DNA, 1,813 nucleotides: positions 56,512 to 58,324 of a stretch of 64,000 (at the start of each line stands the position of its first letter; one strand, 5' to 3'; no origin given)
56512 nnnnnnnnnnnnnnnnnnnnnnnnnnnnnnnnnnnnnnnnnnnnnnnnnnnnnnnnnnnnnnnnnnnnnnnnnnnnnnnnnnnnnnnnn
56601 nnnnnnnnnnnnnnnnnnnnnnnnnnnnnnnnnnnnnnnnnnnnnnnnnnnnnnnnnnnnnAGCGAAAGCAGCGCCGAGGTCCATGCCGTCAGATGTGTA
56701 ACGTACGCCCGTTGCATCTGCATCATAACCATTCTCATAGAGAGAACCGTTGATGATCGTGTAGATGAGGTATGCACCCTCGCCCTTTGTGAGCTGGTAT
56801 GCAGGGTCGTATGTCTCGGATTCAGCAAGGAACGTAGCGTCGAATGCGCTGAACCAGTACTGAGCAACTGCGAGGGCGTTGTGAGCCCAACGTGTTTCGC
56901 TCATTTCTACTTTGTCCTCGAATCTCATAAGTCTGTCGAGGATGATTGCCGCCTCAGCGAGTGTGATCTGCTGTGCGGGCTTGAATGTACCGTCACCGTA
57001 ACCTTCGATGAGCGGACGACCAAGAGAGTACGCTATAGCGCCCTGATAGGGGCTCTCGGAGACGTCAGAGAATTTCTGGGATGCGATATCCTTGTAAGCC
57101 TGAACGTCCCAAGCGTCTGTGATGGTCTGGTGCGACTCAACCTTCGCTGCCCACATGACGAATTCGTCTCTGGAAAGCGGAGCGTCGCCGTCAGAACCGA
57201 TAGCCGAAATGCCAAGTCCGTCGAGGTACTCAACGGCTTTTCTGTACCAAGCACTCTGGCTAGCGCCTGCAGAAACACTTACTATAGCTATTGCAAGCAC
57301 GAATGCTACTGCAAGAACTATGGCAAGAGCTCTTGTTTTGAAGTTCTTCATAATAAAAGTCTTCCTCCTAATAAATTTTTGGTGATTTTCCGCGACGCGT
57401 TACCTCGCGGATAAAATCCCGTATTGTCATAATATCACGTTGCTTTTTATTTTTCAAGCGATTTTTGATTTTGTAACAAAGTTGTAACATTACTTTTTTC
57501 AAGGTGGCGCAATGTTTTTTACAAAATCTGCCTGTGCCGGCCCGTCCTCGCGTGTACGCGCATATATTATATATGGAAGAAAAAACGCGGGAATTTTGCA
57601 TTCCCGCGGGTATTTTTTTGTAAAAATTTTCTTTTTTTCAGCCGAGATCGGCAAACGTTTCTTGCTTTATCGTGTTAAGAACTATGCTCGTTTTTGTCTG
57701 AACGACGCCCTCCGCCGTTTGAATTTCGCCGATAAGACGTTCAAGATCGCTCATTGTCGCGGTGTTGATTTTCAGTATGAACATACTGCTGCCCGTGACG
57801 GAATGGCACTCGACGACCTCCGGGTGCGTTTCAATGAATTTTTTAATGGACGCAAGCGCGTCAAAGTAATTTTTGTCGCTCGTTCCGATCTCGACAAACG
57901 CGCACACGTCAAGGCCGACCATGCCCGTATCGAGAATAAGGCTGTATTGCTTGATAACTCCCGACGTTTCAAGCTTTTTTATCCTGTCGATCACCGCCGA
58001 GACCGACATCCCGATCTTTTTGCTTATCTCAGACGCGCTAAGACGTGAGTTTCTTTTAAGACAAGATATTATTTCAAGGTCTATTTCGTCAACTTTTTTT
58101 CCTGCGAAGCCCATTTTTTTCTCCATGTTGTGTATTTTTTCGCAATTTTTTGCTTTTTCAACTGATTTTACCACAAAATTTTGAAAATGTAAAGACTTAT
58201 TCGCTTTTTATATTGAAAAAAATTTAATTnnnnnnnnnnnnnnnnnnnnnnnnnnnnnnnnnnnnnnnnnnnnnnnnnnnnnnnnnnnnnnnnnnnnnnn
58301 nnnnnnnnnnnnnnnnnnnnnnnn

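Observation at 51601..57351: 1916-aa SLH-anchored protein with high-expression signals and codon usage unlike its own paralogous module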

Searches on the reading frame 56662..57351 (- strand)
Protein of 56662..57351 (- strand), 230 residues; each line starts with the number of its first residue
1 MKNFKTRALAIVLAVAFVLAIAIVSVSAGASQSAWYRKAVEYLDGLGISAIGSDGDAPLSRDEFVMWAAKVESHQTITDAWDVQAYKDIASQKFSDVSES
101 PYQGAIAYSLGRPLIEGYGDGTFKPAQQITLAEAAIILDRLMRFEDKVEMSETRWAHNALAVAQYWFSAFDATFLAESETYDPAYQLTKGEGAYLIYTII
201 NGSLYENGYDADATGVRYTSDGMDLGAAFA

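Call 59: search_protein_families(library=pfam, proteins=[window:56662-57351:-], max_evalue=10)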
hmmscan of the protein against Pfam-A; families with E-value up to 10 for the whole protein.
window:56662-57351:- (230 aa): 1 family
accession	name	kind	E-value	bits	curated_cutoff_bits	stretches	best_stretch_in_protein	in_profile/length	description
PF00395.25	SLH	-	1.3e-12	47.9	20.8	1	93-135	1-44/44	S-layer homology domain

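Call 60: search_solved_structures(query=window:56662-57351:-, max_evalue=10, show_alignments=2)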
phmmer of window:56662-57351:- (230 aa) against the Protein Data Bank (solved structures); distinct sequences matched with E-value up to 10: 8.
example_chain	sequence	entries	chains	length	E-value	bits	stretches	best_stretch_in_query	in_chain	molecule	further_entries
8bz2_A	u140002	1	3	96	0.005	19.5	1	90-152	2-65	S-layer homology domain-containing protein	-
8bys_A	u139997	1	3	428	0.012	18.3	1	89-151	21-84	S-layer homology domain-containing protein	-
8bym_A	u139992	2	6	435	0.019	17.7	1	90-151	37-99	S-layer homology domain-containing protein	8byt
3pyw_A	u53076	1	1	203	0.028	17.1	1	105-143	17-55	S-layer protein sap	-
7zgx_A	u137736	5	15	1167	0.029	17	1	105-143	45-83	S-layer protein SlpA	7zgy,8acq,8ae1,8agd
6bt4_A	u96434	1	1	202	0.043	16.5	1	104-143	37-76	S-layer protein sap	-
9g93_A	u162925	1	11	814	0.6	12.7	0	91-143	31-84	S-layer protein sap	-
8b6g_CJ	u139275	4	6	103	0.68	12.6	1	173-209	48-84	Transmembrane protein, putative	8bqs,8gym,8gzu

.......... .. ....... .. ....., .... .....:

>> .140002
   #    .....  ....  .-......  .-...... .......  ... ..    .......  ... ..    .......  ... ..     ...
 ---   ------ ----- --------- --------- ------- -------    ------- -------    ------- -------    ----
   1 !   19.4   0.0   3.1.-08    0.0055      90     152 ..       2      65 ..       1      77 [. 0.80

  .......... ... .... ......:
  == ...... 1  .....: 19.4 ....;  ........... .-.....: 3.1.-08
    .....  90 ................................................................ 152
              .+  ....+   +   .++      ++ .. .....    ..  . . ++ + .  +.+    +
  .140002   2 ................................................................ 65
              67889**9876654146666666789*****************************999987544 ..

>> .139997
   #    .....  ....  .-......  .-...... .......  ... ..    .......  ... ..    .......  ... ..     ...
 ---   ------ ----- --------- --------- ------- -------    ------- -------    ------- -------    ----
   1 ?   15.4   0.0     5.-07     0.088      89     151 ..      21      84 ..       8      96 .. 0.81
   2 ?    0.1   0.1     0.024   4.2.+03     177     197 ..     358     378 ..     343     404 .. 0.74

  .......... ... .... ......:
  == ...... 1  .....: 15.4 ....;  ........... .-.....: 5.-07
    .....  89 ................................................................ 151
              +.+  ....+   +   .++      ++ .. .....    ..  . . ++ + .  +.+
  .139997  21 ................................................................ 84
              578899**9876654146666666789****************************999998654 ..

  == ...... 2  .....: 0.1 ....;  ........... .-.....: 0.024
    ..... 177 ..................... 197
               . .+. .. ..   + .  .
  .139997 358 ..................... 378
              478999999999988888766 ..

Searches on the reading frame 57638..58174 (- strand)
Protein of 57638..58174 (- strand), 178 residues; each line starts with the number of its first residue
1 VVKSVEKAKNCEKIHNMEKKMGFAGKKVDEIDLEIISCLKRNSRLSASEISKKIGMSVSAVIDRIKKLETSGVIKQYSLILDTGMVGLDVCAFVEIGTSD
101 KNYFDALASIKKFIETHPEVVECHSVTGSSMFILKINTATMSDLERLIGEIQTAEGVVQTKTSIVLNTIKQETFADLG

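Call 23: search_protein_families(library=ncbifam, proteins=[window:57638-58174:-], max_evalue=0.01)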
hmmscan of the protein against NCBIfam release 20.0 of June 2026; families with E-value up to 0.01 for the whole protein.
window:57638-58174:- (178 aa): 18 families
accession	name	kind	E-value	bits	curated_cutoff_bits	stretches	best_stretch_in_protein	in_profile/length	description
NF008370.0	PRK11169.1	equivalog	1.1e-26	93.5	233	1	24-173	8-157/164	leucine-responsive transcriptional regulator Lrp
NF040947.1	trans_reg_LysM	equivalog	1.5e-20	73.4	180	1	28-168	1-135/136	HTH-type transcriptional regulator LysM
NF008384.0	PRK11179.1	equivalog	2.1e-19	69.9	227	1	26-167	5-144/153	transcriptional regulator AsnC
NF053758.1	ChrTpTrnRegChrS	equivalog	3.8e-19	69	250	1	17-170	1-151/158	chromate efflux transcriptional regulator ChrS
NF041396.1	TranRegLrp_Halo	equivalog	5.1e-16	58.9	190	1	29-173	4-144/149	HTH-type transcriptional regulator Lrp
NF040820.1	trans_reg_LrpA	equivalog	3.7e-15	56.1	250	1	28-170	2-141/141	HTH-type transcriptional regulator LrpA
NF041395.1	TranRegLrpA1_Halo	equivalog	1.9e-10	40.9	250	1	34-169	9-141/142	HTH-type transcriptional regulator LrpA1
NF040708.3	Siroheme_Dcarb_AhbA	equivalog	3.1e-05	23.7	140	1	49-159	21-126/144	siroheme decarboxylase subunit alpha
TIGR02787.1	codY_Gpos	equivalog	0.00014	21.1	267.2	1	42-80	196-234/251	GTP-sensing pleiotropic transcriptional regulator CodY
NF033788.1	HTH_metalloreg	subfamily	0.00031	20.5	55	1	32-76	13-57/77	metalloregulator ArsR/SmtB family transcription factor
TIGR01884.1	cas_HTH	subfamily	0.0004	19.8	60.2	1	7-77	123-189/202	CRISPR-associated CARF protein Csa3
NF040707.3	Siroheme_Dcarb_AhbB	equivalog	0.00068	19.4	125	1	49-100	18-69/146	siroheme decarboxylase subunit beta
TIGR02702.1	SufR_cyano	equivalog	0.0011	18.7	178.8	1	34-78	5-49/208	iron-sulfur cluster biosynthesis transcriptional regulator SufR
NF003170.0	PRK04158.1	equivalog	0.0013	18.1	255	1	43-79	200-236/259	GTP-sensing pleiotropic transcriptional regulator CodY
NF008850.0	PRK11886.1-5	equivalog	0.002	17.3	489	1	34-120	10-100/320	bifunctional biotin--[acetyl-CoA-carboxylase] ligase/biotin operon repressor BirA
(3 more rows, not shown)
